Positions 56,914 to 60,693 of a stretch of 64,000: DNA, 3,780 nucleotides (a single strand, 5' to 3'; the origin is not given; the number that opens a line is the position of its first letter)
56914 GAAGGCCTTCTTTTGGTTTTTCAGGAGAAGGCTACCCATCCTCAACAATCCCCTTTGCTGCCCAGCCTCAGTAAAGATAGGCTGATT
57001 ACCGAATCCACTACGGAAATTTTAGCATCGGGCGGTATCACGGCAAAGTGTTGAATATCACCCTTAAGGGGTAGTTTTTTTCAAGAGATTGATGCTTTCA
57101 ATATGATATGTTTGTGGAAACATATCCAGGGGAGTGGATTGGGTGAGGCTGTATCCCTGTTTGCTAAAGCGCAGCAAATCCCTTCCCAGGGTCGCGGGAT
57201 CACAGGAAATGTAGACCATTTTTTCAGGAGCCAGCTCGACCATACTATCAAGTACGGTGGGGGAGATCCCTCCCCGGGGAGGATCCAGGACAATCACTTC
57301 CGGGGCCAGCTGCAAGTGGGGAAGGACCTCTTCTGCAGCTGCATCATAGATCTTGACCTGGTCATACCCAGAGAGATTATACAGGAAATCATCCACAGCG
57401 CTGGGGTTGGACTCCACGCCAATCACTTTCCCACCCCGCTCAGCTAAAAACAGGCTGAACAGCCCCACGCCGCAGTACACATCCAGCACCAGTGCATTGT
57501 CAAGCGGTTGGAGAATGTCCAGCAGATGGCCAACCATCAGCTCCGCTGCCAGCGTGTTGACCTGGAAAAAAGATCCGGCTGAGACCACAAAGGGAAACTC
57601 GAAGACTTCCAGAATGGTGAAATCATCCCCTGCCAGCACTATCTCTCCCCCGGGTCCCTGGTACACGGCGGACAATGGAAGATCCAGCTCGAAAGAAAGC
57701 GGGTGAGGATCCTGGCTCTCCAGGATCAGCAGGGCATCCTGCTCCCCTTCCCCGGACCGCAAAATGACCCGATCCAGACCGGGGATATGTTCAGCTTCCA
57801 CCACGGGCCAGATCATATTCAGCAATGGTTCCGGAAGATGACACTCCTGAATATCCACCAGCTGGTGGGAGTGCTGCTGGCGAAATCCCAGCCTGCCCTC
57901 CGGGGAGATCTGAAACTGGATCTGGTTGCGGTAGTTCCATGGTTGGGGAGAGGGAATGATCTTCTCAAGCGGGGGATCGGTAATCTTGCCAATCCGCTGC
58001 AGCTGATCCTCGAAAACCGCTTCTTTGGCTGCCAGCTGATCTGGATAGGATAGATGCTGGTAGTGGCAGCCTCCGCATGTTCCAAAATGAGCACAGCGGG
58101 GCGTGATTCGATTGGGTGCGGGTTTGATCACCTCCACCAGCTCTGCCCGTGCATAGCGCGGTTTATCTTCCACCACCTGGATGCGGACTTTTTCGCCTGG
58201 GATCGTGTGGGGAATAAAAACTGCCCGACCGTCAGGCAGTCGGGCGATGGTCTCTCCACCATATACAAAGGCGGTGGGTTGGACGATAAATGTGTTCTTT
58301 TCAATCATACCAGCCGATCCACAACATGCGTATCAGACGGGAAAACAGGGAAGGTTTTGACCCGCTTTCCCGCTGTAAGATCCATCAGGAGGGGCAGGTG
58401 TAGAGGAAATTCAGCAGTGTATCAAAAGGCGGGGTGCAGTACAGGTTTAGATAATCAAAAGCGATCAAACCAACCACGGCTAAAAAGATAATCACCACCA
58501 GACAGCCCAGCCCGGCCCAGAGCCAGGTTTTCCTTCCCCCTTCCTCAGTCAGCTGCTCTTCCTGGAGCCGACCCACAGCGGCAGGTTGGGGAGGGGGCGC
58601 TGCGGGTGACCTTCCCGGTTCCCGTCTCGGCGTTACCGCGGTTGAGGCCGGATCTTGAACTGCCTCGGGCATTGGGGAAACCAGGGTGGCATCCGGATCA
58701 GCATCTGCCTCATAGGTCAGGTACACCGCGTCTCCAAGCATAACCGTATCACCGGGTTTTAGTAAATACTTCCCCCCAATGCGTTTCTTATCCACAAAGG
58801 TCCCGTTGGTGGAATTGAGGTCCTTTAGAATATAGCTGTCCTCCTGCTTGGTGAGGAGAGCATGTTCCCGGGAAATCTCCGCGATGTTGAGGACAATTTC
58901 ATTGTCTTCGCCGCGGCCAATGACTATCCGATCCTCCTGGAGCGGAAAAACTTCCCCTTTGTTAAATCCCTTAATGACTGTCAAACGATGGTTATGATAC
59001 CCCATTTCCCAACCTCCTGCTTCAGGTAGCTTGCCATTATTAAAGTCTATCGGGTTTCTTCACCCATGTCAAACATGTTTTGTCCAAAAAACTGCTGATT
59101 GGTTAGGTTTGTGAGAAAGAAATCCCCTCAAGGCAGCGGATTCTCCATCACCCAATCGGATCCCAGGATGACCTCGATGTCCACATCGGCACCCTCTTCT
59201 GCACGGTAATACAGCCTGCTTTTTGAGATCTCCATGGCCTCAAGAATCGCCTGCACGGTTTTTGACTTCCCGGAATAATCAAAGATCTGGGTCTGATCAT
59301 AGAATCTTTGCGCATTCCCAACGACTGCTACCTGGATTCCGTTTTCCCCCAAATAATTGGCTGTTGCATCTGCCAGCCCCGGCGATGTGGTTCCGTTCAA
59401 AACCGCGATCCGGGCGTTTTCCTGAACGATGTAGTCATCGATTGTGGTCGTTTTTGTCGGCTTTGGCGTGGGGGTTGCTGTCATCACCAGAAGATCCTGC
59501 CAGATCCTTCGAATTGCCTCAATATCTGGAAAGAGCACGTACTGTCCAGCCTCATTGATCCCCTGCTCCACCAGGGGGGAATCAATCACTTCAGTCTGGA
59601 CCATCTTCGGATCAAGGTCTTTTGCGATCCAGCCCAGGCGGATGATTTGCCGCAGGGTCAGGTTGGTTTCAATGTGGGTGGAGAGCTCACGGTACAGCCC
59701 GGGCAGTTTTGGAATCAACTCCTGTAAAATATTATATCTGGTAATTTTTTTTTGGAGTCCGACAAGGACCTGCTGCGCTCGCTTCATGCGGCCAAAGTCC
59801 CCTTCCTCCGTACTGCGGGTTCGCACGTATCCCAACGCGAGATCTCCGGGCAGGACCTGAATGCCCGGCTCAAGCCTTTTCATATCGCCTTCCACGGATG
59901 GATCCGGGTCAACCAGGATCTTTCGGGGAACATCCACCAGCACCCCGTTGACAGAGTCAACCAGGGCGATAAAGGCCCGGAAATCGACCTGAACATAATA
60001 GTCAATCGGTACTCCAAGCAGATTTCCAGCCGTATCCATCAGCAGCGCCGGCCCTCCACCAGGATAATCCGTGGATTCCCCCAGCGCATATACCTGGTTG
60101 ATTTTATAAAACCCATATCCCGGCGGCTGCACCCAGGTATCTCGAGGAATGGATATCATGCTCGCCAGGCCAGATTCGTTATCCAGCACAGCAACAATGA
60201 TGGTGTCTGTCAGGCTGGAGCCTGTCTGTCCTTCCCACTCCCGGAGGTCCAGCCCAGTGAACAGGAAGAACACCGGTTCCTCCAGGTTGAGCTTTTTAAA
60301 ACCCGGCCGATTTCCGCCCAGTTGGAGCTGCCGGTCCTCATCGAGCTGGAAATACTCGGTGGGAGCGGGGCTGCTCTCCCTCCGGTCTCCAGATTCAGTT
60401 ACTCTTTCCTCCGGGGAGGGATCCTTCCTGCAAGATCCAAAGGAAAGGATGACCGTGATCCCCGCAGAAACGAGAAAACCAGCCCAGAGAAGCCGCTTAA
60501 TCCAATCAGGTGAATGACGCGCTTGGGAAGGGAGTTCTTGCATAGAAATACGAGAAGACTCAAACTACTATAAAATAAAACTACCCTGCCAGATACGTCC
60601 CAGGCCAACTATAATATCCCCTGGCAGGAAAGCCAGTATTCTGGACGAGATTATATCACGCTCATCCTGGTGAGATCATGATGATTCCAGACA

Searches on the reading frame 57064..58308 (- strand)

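Call 8: search_protein_families(library=pfam, proteins=[window:57064-58308:-], max_evalue=0.0001)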
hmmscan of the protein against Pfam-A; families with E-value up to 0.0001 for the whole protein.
window:57064-58308:- (414 aa): 3 families
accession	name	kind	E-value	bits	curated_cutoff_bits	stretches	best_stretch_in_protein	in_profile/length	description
PF05958.17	tRNA_U5-meth_tr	-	3.4e-19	69.5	23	1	242-411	174-356/357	tRNA (Uracil-5-)-methyltransferase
PF01938.26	TRAM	-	1.1e-10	41.7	21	1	17-58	18-61/61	TRAM domain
PF09445.16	Methyltransf_15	-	7.2e-05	22.9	22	0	273-349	3-85/165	RNA cap guanine-N2 methyltransferase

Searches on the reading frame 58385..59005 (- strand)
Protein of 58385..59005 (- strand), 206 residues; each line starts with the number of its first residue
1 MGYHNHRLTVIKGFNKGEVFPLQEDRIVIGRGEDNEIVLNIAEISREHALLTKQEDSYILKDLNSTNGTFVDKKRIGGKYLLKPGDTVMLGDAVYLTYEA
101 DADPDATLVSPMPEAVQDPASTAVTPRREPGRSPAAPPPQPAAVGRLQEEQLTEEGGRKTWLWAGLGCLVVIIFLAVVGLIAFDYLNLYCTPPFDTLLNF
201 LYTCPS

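Call 8: search_protein_families(library=pfam, proteins=[window:58385-59005:-], max_evalue=0.0001)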
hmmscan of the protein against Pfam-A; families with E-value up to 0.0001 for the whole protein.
window:58385-59005:- (206 aa): 2 families
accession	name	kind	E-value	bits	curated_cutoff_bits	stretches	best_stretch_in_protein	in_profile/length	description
PF00498.31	FHA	-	4.4e-20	72.3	20.7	1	27-91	1-67/67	FHA domain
PF16697.10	Yop-YscD_cpl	-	2.8e-19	69.6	33.2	1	10-95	2-88/94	Inner membrane component of T3SS, cytoplasmic domain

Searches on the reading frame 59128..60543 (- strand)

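Call 23: search_protein_families(library=pfam, proteins=[window:59128-60543:-], max_evalue=10)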
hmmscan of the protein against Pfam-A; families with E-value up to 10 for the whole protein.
window:59128-60543:- (471 aa): 2 families
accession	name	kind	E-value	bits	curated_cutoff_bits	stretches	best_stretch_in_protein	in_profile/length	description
PF03816.19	LytR_cpsA_psr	-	4.7e-36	124.6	24.6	1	112-268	2-149/150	LytR_cpsA_psr family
PF13399.11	LytR_C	-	3.4e-13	50.8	22.2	1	377-464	2-86/86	LytR cell envelope-related transcriptional attenuator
